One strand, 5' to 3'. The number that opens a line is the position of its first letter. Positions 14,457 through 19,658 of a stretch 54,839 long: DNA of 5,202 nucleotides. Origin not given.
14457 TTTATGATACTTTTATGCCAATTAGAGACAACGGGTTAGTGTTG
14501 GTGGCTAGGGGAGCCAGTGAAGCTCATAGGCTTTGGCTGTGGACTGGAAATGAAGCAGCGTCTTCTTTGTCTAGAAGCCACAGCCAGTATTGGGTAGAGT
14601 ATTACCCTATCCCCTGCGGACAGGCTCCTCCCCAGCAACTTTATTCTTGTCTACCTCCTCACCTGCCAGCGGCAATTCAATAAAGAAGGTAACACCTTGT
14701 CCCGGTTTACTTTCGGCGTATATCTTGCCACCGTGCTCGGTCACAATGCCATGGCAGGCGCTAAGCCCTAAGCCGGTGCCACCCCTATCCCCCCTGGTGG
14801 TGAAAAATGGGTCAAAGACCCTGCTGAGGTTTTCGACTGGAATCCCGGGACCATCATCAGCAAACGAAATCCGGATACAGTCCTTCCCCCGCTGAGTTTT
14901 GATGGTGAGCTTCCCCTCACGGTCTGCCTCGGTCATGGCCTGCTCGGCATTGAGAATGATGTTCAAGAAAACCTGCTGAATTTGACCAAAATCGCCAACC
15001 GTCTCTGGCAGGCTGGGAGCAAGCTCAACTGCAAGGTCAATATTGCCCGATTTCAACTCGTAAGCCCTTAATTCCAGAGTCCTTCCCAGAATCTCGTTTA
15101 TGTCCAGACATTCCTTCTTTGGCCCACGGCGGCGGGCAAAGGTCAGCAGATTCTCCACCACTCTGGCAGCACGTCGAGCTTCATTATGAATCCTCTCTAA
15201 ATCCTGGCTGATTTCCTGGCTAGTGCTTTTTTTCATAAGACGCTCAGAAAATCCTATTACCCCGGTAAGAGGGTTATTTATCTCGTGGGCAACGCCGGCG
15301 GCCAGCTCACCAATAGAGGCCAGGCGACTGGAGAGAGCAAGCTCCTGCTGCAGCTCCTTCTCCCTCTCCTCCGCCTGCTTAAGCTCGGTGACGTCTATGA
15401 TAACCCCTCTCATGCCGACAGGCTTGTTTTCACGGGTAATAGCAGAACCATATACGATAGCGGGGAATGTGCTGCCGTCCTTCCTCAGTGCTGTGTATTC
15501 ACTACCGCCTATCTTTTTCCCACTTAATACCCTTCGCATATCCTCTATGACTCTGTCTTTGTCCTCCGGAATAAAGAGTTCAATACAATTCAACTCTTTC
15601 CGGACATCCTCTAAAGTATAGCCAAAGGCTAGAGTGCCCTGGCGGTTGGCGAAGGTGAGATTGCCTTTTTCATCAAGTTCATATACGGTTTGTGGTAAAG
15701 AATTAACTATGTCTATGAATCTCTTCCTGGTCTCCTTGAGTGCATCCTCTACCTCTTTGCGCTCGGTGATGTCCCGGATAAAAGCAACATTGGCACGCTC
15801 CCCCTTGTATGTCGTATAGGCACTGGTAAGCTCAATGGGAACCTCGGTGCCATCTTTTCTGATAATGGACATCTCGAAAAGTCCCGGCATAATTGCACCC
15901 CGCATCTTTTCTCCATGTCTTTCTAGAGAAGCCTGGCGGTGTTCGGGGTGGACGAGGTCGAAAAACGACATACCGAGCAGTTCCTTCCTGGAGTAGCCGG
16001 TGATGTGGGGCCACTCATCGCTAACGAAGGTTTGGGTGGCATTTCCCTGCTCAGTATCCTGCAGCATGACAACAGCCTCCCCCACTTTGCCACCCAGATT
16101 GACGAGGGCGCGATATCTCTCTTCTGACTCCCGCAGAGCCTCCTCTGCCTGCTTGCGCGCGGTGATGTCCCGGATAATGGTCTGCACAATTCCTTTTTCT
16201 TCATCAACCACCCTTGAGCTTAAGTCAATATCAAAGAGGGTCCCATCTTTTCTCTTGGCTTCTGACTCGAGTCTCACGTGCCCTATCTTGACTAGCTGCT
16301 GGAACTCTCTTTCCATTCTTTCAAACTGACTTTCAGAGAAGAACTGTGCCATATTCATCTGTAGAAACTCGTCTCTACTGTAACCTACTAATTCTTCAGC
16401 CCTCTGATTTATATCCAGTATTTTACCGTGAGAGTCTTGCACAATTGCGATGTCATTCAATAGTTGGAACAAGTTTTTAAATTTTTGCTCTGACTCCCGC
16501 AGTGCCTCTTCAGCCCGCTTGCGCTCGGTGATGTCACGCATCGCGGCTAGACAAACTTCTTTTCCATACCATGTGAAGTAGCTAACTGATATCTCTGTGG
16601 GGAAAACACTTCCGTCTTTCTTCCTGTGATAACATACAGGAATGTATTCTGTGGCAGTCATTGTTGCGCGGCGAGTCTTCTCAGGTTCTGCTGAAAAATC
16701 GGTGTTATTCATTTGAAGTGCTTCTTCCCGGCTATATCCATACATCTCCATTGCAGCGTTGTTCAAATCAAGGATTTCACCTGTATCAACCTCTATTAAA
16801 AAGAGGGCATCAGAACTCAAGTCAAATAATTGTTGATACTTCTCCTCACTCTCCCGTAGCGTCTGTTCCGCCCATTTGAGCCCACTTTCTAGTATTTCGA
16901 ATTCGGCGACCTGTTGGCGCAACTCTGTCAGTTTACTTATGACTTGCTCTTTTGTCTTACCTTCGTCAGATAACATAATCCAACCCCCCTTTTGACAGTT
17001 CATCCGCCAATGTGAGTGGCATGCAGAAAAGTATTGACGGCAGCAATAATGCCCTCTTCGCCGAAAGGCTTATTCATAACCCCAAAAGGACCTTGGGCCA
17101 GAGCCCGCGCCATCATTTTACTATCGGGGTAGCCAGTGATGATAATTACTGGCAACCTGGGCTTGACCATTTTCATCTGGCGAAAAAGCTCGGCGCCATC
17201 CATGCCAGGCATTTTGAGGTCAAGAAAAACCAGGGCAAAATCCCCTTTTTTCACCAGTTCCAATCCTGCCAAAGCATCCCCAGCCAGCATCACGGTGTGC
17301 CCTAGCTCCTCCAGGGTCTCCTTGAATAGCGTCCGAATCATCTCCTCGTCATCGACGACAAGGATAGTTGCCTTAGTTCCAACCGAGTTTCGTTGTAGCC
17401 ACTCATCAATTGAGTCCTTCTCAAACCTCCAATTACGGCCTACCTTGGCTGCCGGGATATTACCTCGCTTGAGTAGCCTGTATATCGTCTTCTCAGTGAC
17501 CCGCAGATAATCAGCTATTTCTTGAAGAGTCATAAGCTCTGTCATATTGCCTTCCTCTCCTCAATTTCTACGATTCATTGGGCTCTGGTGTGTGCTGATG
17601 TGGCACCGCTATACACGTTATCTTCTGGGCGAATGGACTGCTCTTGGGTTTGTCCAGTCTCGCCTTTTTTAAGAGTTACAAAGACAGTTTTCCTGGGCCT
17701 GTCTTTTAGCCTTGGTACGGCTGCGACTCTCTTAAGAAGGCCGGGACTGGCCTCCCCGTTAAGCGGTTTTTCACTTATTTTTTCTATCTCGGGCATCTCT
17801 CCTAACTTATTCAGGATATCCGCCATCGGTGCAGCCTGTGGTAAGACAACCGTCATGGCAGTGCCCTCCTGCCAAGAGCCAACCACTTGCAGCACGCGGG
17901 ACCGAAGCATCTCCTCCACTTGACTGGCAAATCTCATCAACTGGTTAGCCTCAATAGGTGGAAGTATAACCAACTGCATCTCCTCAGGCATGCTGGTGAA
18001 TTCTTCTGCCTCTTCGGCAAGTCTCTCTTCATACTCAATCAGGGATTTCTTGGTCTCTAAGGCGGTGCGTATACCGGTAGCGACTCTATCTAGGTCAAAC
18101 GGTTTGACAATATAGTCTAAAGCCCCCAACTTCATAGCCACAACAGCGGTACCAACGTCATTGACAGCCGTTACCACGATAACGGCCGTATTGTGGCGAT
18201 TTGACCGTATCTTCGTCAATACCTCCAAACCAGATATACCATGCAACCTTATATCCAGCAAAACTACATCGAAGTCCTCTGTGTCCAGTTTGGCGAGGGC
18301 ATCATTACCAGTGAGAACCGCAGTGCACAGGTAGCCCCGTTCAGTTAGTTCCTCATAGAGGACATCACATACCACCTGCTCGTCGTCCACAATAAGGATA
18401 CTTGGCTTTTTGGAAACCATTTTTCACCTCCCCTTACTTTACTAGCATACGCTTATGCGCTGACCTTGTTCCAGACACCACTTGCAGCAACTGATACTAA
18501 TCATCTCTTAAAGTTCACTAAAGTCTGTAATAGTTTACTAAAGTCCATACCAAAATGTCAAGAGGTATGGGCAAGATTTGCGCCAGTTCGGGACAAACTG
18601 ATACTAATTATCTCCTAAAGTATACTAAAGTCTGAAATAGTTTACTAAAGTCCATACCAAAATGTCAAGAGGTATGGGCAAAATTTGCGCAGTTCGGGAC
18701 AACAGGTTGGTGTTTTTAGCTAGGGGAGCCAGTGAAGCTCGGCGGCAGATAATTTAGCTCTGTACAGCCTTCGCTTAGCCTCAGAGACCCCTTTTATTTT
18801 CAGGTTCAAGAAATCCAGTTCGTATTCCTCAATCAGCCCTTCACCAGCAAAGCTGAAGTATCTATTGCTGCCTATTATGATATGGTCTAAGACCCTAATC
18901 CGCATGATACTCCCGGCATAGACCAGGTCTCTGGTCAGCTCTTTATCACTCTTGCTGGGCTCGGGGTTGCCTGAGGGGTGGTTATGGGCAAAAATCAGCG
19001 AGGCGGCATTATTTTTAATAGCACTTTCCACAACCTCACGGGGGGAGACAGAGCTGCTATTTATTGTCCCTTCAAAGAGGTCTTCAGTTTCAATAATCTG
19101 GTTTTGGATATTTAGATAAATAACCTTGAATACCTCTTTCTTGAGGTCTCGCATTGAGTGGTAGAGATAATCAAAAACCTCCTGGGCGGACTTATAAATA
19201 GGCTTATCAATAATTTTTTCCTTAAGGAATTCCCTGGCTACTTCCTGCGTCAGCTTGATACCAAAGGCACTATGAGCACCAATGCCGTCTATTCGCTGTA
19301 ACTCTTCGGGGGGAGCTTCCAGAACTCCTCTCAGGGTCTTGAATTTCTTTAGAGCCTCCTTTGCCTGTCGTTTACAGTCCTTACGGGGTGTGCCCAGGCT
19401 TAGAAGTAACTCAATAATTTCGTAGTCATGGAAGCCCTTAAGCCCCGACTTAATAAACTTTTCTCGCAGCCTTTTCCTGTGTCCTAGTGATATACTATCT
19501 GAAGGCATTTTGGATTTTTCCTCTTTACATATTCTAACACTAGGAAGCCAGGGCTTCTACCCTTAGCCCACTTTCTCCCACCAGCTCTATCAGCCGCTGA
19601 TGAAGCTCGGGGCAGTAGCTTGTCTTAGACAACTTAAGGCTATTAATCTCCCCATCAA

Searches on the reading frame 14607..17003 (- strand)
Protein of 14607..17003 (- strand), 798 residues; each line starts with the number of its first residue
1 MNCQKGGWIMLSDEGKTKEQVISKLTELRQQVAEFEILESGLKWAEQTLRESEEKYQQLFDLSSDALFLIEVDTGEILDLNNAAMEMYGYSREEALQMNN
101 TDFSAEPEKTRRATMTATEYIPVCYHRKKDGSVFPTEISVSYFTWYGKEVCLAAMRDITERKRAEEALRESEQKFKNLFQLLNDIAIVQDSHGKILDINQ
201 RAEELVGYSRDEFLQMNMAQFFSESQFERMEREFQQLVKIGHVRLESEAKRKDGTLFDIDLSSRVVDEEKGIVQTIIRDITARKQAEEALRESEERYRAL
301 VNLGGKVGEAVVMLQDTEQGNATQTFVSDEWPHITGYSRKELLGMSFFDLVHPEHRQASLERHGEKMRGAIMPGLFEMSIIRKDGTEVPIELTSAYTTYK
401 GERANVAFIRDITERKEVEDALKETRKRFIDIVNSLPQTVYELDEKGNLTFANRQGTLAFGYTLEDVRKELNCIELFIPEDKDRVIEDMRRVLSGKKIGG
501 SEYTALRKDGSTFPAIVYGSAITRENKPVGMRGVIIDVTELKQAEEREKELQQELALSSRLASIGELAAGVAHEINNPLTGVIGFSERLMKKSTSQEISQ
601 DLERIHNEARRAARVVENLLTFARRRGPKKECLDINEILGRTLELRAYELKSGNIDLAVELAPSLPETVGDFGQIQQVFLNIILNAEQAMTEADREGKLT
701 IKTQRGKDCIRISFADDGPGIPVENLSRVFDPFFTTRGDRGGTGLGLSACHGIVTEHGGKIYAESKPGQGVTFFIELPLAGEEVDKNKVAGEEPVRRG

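Call 3: search_protein_families(library=pfam, proteins=[window:14607-17003:-], max_evalue=0.01)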
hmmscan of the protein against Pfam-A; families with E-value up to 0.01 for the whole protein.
window:14607-17003:- (798 aa): 9 families
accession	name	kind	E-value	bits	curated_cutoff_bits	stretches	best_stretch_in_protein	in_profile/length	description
PF13426.13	PAS_9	-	6.2e-54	181.1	27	4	185-282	3-103/103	PAS domain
PF00989.32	PAS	-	2.5e-38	131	22.6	4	321-412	20-113/113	PAS fold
PF08447.18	PAS_3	-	8.4e-32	109.7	25.6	3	451-535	3-89/89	PAS fold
PF02518.31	HATPase_c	-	3.5e-26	92.3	26.4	1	671-780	2-110/111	Histidine kinase-, DNA gyrase B-, and HSP90-like ATPase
PF08448.16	PAS_4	-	4.8e-25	88.4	23.1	2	182-285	4-110/110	PAS fold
PF13188.13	PAS_8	-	3e-22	78.1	21.8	3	54-97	1-44/65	PAS domain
PF00512.31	HisKA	-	7.8e-17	61.5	26.9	1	565-626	3-64/66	His Kinase A (phospho-acceptor) domain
PF24820.1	Diguanyl_cycl_sensor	-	1.2e-08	35.2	28.1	1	179-279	2-109/109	Diguanylate cyclase-like sensor domain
PF14598.12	PAS_11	-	7.2e-06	26.4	25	0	187-239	6-58/109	PAS domain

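Call 52: search_protein_families(library=padloc, proteins=[window:14607-17003:-], max_evalue=0.001)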
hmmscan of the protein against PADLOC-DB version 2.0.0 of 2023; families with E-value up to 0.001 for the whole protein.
window:14607-17003:- (798 aa): 0 families

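Call 64: find_encoding_contigs(protein=window:14607-17003:-, flank=6000, max_places=3)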
Protein window:14607-17003:- (798 aa): no gene with exactly this product is on record in the collection.

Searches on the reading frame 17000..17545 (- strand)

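Call 3: search_protein_families(library=pfam, proteins=[window:17000-17545:-], max_evalue=0.01)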
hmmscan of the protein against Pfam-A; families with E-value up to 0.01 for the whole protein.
window:17000-17545:- (181 aa): 4 families
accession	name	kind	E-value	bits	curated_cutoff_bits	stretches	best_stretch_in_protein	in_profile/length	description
PF00072.30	Response_reg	-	5.2e-27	94.7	30.2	1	61-170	1-110/111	Response regulator receiver domain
PF12728.13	HTH_17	-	6.7e-19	68.3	27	1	4-54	1-51/51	Helix-turn-helix domain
PF13384.12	HTH_23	-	0.00037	20.7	24.6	1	5-27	18-40/50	Homeodomain-like domain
PF04545.22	Sigma70_r4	-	0.0093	15.9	24.1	0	5-28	21-44/50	Sigma-70, region 4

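Call 52: search_protein_families(library=padloc, proteins=[window:17000-17545:-], max_evalue=0.001)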
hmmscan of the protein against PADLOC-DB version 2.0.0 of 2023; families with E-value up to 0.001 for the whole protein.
window:17000-17545:- (181 aa): 4 families
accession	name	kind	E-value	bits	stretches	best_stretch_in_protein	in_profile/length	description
PDLC04133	mad1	-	7.9e-13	46.5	1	1-50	2-51/60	mads_1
PDLC04725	PDC-M60B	-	4.9e-07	27.7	1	58-139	3-100/158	-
PDLC04055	PD-T4-6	-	5.4e-06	23.4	1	51-170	358-479/496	-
PDLC00405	SduA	-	0.00078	17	0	58-150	6-107/323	DUF4263 domain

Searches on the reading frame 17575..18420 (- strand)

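Call 3: search_protein_families(library=pfam, proteins=[window:17575-18420:-], max_evalue=0.01)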
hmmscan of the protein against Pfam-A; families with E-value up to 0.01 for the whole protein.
window:17575-18420:- (281 aa): 2 families
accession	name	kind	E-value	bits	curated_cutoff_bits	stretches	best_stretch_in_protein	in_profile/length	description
PF00072.30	Response_reg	-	9.9e-28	97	30.2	1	8-115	1-108/111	Response regulator receiver domain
PF23198.2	PDE8A_N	-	0.0034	17.8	29.6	1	8-87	13-93/147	PDE8A-like, N-terminal domain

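Call 52: search_protein_families(library=padloc, proteins=[window:17575-18420:-], max_evalue=0.001)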
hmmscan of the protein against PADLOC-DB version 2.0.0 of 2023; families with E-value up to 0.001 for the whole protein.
window:17575-18420:- (281 aa): 3 families
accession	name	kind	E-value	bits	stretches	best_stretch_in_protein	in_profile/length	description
PDLC04055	PD-T4-6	-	5.5e-06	23.4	1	4-124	364-486/496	-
PDLC00405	SduA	-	0.00011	19.9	1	5-65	6-66/323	DUF4263 domain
PDLC04725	PDC-M60B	-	0.00059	17.7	0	6-60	4-60/158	-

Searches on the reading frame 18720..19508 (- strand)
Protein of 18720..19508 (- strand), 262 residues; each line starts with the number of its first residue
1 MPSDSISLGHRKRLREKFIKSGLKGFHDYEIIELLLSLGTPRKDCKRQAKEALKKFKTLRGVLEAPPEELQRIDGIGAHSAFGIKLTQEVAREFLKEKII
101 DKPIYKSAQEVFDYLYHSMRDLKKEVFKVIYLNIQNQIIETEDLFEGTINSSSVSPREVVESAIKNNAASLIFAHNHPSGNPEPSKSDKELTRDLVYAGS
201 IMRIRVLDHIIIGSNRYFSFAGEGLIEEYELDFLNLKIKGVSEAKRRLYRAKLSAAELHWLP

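Call 3: search_protein_families(library=pfam, proteins=[window:18720-19508:-], max_evalue=0.01)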
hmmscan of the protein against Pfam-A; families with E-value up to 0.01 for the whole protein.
window:18720-19508:- (262 aa): 4 families
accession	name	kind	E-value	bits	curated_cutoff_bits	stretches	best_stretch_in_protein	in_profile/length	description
PF04002.20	RadC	-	5.7e-47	159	22.1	1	106-225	2-121/121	RadC-like JAB domain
PF20582.4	UPF0758_N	-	8.3e-11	42.2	27.1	1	11-81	7-76/77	UPF0758 N-terminal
PF12826.13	HHH_2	-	0.00035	21.1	27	1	46-84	13-51/64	Helix-hairpin-helix motif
PF14464.11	Prok-JAB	-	0.0006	20.1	25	1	116-207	10-95/114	Prokaryotic homologs of the JAB domain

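Call 4: search_protein_families(library=ncbifam, proteins=[window:18720-19508:-], max_evalue=0.01)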
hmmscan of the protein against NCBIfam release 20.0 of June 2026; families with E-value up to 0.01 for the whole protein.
window:18720-19508:- (262 aa): 4 families
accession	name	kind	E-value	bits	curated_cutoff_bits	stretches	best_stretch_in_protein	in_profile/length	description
NF000642.1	PRK00024.1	equivalog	1.7e-68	230.5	180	1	15-225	1-211/212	RadC family protein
TIGR00608.1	radc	subfamily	5.5e-64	215.9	133.85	1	13-226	1-218/218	RadC family protein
NF010337.0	PRK13766.1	equivalog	0.0012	17.1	610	1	47-85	734-772/781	Hef nuclease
NF010009.0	PRK13482.1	equivalog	0.0074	15.5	201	0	49-85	305-341/357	DNA integrity scanning diadenylate cyclase DisA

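Call 52: search_protein_families(library=padloc, proteins=[window:18720-19508:-], max_evalue=0.001)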
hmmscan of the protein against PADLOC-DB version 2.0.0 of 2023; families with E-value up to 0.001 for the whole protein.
window:18720-19508:- (262 aa): 1 family
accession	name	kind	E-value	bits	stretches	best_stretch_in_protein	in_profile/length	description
PDLC00900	JAB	-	0.00093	17.3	0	171-215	90-133/159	JAB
